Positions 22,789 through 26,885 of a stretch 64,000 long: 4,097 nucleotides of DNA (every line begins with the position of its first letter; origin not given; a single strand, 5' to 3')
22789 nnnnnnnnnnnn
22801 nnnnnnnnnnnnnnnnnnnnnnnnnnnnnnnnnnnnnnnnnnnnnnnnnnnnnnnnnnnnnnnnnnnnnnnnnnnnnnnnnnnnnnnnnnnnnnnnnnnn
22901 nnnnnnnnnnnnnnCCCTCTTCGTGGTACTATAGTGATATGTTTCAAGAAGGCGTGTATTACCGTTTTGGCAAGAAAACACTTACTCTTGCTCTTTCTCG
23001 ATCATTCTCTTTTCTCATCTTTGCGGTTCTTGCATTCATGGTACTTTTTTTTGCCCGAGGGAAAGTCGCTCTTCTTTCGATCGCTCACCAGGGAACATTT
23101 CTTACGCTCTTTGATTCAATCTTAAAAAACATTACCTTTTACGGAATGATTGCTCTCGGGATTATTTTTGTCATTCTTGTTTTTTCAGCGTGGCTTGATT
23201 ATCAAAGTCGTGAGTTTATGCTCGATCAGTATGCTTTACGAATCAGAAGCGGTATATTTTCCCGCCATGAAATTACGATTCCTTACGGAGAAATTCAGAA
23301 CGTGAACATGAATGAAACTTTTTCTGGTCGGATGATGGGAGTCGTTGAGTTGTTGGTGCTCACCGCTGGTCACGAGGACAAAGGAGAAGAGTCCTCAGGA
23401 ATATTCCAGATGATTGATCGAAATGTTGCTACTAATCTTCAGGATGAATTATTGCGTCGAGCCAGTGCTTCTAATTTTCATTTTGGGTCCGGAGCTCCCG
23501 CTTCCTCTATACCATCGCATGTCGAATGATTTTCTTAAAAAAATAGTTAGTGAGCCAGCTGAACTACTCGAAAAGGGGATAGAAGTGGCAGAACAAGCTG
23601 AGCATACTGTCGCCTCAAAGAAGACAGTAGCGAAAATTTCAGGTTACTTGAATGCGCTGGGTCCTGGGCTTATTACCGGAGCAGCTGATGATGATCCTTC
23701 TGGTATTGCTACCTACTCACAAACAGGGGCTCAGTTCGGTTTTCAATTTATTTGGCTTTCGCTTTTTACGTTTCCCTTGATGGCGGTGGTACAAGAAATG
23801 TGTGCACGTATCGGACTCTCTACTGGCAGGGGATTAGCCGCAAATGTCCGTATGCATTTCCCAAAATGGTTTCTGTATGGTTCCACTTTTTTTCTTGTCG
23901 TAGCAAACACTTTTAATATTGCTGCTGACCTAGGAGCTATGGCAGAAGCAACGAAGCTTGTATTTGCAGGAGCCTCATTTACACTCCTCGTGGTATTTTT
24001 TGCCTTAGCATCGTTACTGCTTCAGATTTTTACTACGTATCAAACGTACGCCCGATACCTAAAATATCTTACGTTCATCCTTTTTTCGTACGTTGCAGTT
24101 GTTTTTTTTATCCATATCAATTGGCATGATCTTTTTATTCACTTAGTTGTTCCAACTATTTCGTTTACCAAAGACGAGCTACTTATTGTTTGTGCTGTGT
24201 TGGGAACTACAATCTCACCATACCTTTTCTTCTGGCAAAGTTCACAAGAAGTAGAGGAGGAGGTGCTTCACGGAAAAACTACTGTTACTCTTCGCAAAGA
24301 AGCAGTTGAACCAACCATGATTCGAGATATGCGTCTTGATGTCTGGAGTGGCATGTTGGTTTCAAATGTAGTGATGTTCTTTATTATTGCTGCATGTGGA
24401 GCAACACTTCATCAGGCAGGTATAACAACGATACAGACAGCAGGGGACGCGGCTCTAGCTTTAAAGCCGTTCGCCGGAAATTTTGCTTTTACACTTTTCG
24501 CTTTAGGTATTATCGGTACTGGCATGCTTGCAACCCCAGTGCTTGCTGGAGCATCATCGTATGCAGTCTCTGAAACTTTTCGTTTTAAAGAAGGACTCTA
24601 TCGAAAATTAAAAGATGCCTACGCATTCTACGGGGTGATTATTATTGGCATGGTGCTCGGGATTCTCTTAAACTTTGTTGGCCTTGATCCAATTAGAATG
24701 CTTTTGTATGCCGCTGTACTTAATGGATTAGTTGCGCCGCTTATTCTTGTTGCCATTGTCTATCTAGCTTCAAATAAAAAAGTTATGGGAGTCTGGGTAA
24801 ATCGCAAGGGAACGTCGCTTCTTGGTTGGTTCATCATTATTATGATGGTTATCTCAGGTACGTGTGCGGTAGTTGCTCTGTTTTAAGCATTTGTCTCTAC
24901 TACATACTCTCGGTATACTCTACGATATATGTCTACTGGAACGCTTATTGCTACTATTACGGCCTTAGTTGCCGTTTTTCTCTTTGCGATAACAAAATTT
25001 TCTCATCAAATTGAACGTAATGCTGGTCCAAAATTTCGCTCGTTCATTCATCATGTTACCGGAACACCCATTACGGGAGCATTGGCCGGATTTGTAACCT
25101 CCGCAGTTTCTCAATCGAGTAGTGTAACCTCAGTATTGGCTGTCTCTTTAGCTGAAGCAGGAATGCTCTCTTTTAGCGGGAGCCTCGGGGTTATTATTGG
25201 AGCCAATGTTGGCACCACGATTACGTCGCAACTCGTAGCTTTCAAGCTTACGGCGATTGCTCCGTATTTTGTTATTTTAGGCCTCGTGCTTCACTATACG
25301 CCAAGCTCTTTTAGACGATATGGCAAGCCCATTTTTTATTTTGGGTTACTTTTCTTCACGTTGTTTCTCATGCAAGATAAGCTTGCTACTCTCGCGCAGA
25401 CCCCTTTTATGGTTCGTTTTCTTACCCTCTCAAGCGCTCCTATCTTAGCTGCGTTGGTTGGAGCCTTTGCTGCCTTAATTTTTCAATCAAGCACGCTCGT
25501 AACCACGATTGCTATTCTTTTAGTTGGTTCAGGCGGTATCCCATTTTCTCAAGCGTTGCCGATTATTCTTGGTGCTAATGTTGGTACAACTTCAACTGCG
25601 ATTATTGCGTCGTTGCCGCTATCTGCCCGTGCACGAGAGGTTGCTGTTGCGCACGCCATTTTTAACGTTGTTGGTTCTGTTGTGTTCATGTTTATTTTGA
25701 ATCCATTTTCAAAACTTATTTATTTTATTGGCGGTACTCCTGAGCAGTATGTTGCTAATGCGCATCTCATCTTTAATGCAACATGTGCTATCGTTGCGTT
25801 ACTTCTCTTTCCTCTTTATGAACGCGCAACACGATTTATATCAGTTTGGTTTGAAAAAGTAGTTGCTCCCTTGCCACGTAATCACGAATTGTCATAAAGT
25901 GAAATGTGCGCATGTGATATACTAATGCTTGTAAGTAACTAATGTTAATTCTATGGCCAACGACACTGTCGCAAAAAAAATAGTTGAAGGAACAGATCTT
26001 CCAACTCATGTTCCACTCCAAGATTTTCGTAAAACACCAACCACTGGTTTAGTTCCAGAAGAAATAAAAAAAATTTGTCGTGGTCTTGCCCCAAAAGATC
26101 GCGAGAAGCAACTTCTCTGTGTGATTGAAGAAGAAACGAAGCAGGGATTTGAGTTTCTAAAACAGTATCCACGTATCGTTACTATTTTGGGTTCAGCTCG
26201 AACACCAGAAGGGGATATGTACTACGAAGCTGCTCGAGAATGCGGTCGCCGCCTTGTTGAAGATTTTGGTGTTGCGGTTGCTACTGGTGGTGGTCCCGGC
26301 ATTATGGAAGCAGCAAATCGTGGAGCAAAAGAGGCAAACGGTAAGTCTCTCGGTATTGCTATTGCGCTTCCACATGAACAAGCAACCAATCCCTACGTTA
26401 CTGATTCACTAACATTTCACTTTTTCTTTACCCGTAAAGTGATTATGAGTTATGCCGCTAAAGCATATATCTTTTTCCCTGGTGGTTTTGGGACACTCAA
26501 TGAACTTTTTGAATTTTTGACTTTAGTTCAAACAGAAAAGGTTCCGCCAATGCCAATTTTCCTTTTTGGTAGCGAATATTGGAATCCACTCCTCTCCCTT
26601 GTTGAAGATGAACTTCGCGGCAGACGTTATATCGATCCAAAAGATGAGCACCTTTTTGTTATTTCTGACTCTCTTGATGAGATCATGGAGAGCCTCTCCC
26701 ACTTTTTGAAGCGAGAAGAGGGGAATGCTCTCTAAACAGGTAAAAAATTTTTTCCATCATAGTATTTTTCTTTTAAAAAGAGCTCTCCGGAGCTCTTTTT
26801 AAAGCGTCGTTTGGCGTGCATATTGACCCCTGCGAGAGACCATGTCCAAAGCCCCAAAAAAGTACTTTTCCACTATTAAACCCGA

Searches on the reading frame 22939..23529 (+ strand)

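Call 81: search_protein_families(library=pfam, proteins=[window:22939-23529:+], max_evalue=0.00001)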
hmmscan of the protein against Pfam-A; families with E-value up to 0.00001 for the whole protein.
window:22939-23529:+ (196 aa): 1 family
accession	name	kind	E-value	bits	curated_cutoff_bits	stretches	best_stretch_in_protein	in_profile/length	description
PF03703.20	bPH_2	-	6.3e-12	46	22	1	89-169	2-76/78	Bacterial PH domain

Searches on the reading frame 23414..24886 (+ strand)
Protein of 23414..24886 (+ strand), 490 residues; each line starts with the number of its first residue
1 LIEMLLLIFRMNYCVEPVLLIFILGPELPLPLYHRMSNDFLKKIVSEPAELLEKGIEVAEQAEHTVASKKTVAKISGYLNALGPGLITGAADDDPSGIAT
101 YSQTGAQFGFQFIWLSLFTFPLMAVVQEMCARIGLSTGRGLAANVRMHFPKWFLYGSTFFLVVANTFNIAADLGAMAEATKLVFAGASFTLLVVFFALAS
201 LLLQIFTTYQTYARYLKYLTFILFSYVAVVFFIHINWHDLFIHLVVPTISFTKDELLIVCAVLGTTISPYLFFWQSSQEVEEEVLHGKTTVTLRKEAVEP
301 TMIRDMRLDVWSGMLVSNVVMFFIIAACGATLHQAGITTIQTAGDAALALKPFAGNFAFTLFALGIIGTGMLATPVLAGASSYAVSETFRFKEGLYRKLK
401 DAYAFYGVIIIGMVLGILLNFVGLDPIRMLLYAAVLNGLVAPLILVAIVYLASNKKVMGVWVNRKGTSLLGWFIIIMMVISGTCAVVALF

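Call 81: search_protein_families(library=pfam, proteins=[window:23414-24886:+], max_evalue=0.00001)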
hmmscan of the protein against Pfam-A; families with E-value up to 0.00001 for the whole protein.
window:23414-24886:+ (490 aa): 1 family
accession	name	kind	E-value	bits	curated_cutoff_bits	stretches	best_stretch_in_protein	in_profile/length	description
PF01566.24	Nramp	-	5.8e-84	282.6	29.8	1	98-464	1-356/357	Natural resistance-associated macrophage protein-like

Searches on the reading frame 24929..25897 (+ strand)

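Call 81: search_protein_families(library=pfam, proteins=[window:24929-25897:+], max_evalue=0.00001)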
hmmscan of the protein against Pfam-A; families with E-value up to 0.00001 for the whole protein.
window:24929-25897:+ (322 aa): 1 family
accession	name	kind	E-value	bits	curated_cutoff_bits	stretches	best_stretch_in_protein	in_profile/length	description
PF02690.20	Na_Pi_cotrans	-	3.6e-52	176.5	29.1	2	17-149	2-136/137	Na+/Pi-cotransporter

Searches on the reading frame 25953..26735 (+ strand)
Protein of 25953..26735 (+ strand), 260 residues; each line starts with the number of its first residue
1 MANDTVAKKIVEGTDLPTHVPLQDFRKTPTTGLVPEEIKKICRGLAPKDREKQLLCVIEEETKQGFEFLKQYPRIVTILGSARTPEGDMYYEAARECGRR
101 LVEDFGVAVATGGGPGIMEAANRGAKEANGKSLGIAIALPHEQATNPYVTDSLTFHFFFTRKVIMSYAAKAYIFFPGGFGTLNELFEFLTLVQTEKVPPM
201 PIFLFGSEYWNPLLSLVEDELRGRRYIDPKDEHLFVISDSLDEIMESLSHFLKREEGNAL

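Call 81: search_protein_families(library=pfam, proteins=[window:25953-26735:+], max_evalue=0.00001)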
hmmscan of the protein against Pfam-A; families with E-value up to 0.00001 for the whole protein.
window:25953-26735:+ (260 aa): 2 families
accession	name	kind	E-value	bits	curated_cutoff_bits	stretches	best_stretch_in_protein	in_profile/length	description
PF03641.19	Lysine_decarbox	-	2.4e-30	105.9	27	1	118-247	1-130/131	Possible lysine decarboxylase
PF18306.6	LDcluster4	-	1.9e-15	57.2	26.3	1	75-185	3-110/151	SLOG cluster4 family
